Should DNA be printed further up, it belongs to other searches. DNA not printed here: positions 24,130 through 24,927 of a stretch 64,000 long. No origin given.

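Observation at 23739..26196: Four-gene overlapping operon: flavin-reductase-like / DUF523 (TudS-like) / DUF362-ferredoxin / HINT; possible thio-nucleobase or phosphorothioate desulfuration pathway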

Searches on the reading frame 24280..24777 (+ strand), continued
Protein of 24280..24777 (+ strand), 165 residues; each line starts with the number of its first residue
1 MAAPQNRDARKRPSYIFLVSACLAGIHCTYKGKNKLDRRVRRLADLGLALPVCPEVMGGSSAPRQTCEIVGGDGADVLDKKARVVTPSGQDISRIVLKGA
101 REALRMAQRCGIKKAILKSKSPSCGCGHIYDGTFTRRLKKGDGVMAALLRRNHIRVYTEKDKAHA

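Call 23: find_related_loci(query=A1, collection=genome_contigs, flank=6000)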
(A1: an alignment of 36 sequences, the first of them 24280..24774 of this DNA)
Query A1 (165 aa) in genome_contigs; peptide patterns used: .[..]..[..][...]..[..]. (x = any residue, [..] = any of these).
600 stretches matched a pattern (row limit reached: there are more); 599 encode a relative of the query (tblastn E <= 1e-3); the best 80 are kept; 80 distinct loci.
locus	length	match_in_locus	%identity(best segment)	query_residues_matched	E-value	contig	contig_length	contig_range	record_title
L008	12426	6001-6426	58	17-158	1e-52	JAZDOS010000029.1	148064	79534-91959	MAG: Candidatus Omnitrophota bacterium isolate MEGAHIT-group-0.790 k141_7797859, whole genome shotgun sequence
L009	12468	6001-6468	52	6-161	1e-48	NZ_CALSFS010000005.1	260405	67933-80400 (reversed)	Clostridium sp. Marseille-Q2269 contig00005, whole genome shotgun sequence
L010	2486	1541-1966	54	18-159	5e-48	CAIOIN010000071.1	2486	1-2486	uncultured Candidatus Micrarchaeota archaeon isolate C24_bin-1049 genome assembly, contig: bin-1049:071/135, whole genom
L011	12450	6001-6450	53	12-161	6e-48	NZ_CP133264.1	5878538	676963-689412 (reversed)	Clostridium sp. OS1-26 chromosome, complete genome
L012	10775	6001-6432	53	18-161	1e-47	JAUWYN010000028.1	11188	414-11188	MAG: Hadesarchaea archaeon isolate CSMAG_2711 CSMAG_2711_k141_1035091_length_11188_cov_21.4559, whole genome shotgun seq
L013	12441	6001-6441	51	15-161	2e-47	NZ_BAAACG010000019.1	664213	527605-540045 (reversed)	Clostridium oceanicum strain JCM 1407 sequence19, whole genome shotgun sequence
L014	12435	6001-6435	54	16-160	5e-47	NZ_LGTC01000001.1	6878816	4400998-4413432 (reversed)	Pseudobacteroides cellulosolvens ATCC 35603 = DSM 2933 ctg1, whole genome shotgun sequence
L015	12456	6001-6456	51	10-161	9e-47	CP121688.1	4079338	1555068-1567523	Clostridiaceae bacterium 35-E11 chromosome, complete genome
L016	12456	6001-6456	49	10-161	4e-45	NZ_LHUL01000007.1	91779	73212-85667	Clostridium botulinum strain ATCC 25763 contig_7, whole genome shotgun sequence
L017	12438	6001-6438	53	16-161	1e-46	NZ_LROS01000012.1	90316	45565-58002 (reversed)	Clostridium ragsdalei P11 CLRAG_contig000012, whole genome shotgun sequence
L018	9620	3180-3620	50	15-161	1e-46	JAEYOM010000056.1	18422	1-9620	MAG: Bacillota bacterium isolate OH_CBB_152 k127_1362149, whole genome shotgun sequence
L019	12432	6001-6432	51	18-161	7e-46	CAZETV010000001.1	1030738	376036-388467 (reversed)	MAG TPA_asm: Candidatus Hadarchaeota archaeon isolate binchicken_co294_43 genome assembly, contig: NODE_2_length_1030738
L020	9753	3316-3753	52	16-161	5e-46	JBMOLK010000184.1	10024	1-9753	MAG: Bacillota bacterium isolate Betzabe_MAG022 MAG022_184, whole genome shotgun sequence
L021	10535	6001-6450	52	16-165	1e-45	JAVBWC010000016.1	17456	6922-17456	MAG: Clostridiaceae bacterium isolate ZNE14_Bin52 all_Scaff004304, whole genome shotgun sequence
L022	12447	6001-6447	51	14-162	7e-46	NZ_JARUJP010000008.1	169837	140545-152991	Clostridium tanneri strain A1-XYC3 assembly_contig_8, whole genome shotgun sequence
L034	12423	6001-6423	54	16-156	1e-43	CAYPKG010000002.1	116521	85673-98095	MAG TPA_asm: uncultured Oscillospiraceae bacterium isolate binchicken_co45_54 genome assembly, contig: NODE_93_length_11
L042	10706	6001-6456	51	14-165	5e-43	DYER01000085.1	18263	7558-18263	MAG TPA_asm: Ammonifex sp. isolate Tomsk_66_11 Tomsk_k141_69197, whole genome shotgun sequence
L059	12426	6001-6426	51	19-162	4e-41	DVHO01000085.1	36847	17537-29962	MAG TPA_asm: Candidatus Pelethousia gallinarum isolate ChiHcec27-1353 ChiHcec27__C72531_L36847_SRR6323569, whole genome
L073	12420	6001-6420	48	16-165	8e-40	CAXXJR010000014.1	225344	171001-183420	MAG: Maridesulfovibrio sp. isolate 6beb94cf-9426-4573-8ce2-a4cb058dd04d genome assembly, contig: contig_14, whole genome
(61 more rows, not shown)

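Call 28: search_protein_families(library=pfam, proteins=[L034:3151-5880:+, L015:702-3185:+, L013:6482-7579:+, L073:1071-3446:+, L034:6249-7136:+, L018:422-3166:+, L059:8471-10054:+, L042:5994-7478:+, L012:1376-2323:+, L012:5254-6447:+], max_evalue=0.00001)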
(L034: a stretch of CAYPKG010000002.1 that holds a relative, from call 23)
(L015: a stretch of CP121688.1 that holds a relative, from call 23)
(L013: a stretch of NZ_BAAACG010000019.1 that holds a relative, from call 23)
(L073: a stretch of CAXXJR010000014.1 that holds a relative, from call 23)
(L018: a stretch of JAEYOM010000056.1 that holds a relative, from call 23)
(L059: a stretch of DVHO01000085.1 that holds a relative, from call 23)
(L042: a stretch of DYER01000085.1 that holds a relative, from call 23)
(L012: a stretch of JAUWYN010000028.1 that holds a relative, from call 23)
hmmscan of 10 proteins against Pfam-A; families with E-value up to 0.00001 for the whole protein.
L034:3151-5880:+ (910 aa): 3 families
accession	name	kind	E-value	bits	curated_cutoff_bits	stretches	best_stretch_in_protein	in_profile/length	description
PF00488.27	MutS_V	-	2.6e-35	122.6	30.2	1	452-635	1-186/188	MutS domain V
PF01713.27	Smr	-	4.7e-27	94.4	25.7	1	834-909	1-77/77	Smr domain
PF20297.4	MSSS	-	2.5e-12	46.7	26.8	1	764-805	1-42/42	MutS2 and Smr-associated SH3 domain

L015:702-3185:+ (828 aa): 2 families
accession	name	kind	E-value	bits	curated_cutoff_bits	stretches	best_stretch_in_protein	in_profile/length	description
PF01136.24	Peptidase_U32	-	5.4e-117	389.6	22.4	2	81-307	3-232/233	Peptidase family U32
PF12392.13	DUF3656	-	2.6e-26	92.9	22.1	1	397-514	1-108/109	Collagenase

L013:6482-7579:+ (366 aa): 6 families
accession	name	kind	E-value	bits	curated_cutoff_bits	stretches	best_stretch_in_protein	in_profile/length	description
PF01070.24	FMN_dh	-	1e-70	239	24.9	2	221-363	206-348/350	FMN-dependent dehydrogenase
PF00478.31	IMPDH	-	1.3e-08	34.7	25.6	1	221-321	132-240/345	IMP dehydrogenase / GMP reductase domain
PF03060.21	NMO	-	2.1e-07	31.1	28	1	236-324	138-229/331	Nitronate monooxygenase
PF01645.23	Glu_synthase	-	4.4e-06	26.6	20.4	0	282-320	269-307/369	Conserved region in glutamate synthase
PF00977.27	His_biosynth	-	6.2e-06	26.3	23.6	0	275-319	62-104/228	Histidine biosynthesis protein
PF01180.27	DHO_dh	-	8e-06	25.7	27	0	277-319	229-271/291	Dihydroorotate dehydrogenase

L073:1071-3446:+ (792 aa): 4 families
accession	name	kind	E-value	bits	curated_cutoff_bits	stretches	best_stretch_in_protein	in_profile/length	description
PF00072.30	Response_reg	-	1e-38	132.4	30.2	2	661-774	1-109/111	Response regulator receiver domain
PF02518.31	HATPase_c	-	1.1e-28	100.3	26.4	1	392-507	1-110/111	Histidine kinase-, DNA gyrase B-, and HSP90-like ATPase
PF00512.31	HisKA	-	3.9e-19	68.9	26.9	1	281-345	2-66/66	His Kinase A (phospho-acceptor) domain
PF24896.1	Receiver_CRE1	-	8.3e-06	26.5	27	0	519-644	3-134/136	AHK4/CRE1/WOL first receiver domain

L034:6249-7136:+ (296 aa): 2 families
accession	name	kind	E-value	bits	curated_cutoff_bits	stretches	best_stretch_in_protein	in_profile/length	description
PF00072.30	Response_reg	-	2.3e-29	102.2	30.2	1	74-183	1-111/111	Response regulator receiver domain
PF00486.34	Trans_reg_C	-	3.1e-28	98.1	26.2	1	218-291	2-77/77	Transcriptional regulatory protein, C terminal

L018:422-3166:+ (915 aa): 5 families
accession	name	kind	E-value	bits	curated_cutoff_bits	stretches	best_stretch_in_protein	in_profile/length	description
PF00773.25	RNB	-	2.2e-117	392.4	29.3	1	264-592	1-325/326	RNB domain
PF17876.7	CSD2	-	6.2e-41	138.8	26.2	2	168-242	1-74/74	Cold shock domain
PF08206.17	OB_RNB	-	5.2e-31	106.6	24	2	89-148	1-58/58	Ribonuclease B OB domain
PF00575.29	S1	-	1.7e-11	44.7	22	1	640-718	3-70/74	S1 RNA binding domain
PF17849.7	OB_Dis3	-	7.9e-11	42.3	22.8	1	168-232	3-73/77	Dis3-like cold-shock domain 2 (CSD2)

L059:8471-10054:+ (528 aa): 4 families
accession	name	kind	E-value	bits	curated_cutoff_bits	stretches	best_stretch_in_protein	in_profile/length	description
PF13365.12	Trypsin_2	-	1.2e-33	117.3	27.6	1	236-372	1-144/144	Trypsin-like peptidase domain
PF13180.12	PDZ_2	-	2.3e-16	60.3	27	1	419-508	1-80/80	PDZ domain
PF00089.32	Trypsin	-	1.9e-15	57.7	20.6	1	237-376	28-198/220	Trypsin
PF17820.7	PDZ_6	-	5.3e-07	29.7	27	1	444-497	2-54/54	PDZ domain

L042:5994-7478:+ (495 aa): 3 families
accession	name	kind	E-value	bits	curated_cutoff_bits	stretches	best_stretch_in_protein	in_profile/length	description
PF18297.6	NFACT-R_2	-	1.5e-14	54.5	26.9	1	378-462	1-84/104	NFACT protein RNA binding domain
PF03054.22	tRNA_Me_trans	-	3.4e-08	33.8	20.6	0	161-189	4-32/202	tRNA methyl transferase HUP domain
PF02568.20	ThiI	-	9.6e-08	32.3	20.5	1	159-295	5-144/197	Thiamine biosynthesis protein (ThiI)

L012:1376-2323:+ (316 aa): 16 families
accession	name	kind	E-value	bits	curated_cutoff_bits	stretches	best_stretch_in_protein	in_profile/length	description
PF01656.29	CbiA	-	1.8e-20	73.6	25.4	1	22-289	1-124/125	CobQ/CobB/MinD/ParA nucleotide binding domain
PF10609.15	ParA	-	1.9e-20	73.8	27.1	2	21-71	5-55/246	NUBPL iron-transfer P-loop NTPase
PF00037.32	Fer4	-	1.6e-15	56.6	21.1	1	85-106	2-23/24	4Fe-4S binding domain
PF12838.12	Fer4_7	-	4.4e-14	53.1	27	2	90-134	1-52/52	4Fe-4S dicluster domain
PF12837.12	Fer4_6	-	2.2e-12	46.7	25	1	84-106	2-24/24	4Fe-4S binding domain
PF13614.12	AAA_31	-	3.6e-12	47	27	1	20-59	2-41/177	AAA domain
PF00142.24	Fer4_NifH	-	5.1e-10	39.7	25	0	222-313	157-247/271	4Fe-4S iron sulfur cluster binding proteins, NifH/frxC family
PF14697.11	Fer4_21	-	6.2e-10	39.5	35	1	84-136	1-58/59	4Fe-4S dicluster domain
PF25160.1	LdpA_Fe-S-bd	-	2.1e-09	37.4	27.6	0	82-111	19-48/49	LdpA Fe-S cluster-binding domain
PF13237.11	Fer4_10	-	2.8e-09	37.2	25.5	1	84-131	2-53/53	4Fe-4S dicluster domain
PF12797.12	Fer4_2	-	2.9e-09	36.7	24.5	1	84-103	3-22/22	4Fe-4S binding domain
PF02374.21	ArsA_ATPase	-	9.7e-09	35.3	24.3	1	21-53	2-34/305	Anion-transporting ATPase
PF13484.11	Fer4_16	-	6.2e-08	33.7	30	0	90-109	1-20/66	4Fe-4S double cluster binding domain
PF13187.11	Fer4_9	-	1e-07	32.3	27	1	90-133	1-50/52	4Fe-4S dicluster domain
PF13183.11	Fer4_8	-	2.6e-06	28.3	27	0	89-104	52-67/68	4Fe-4S dicluster domain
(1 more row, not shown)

L012:5254-6447:+ (398 aa): 2 families
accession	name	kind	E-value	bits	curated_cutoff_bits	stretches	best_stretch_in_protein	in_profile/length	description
PF04463.17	2-thiour_desulf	-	3.6e-44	150.6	34.7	1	250-393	2-141/141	2-thiouracil desulfurase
PF03853.21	YjeF_N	-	1.1e-43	149.5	24.9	1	34-203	4-169/169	YjeF-related protein N-terminus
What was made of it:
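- In Bacillota the subfamily sits next to RNase R, ThiI-like and MutS2 genes, which fits an RNA/nucleotide role (call 28).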
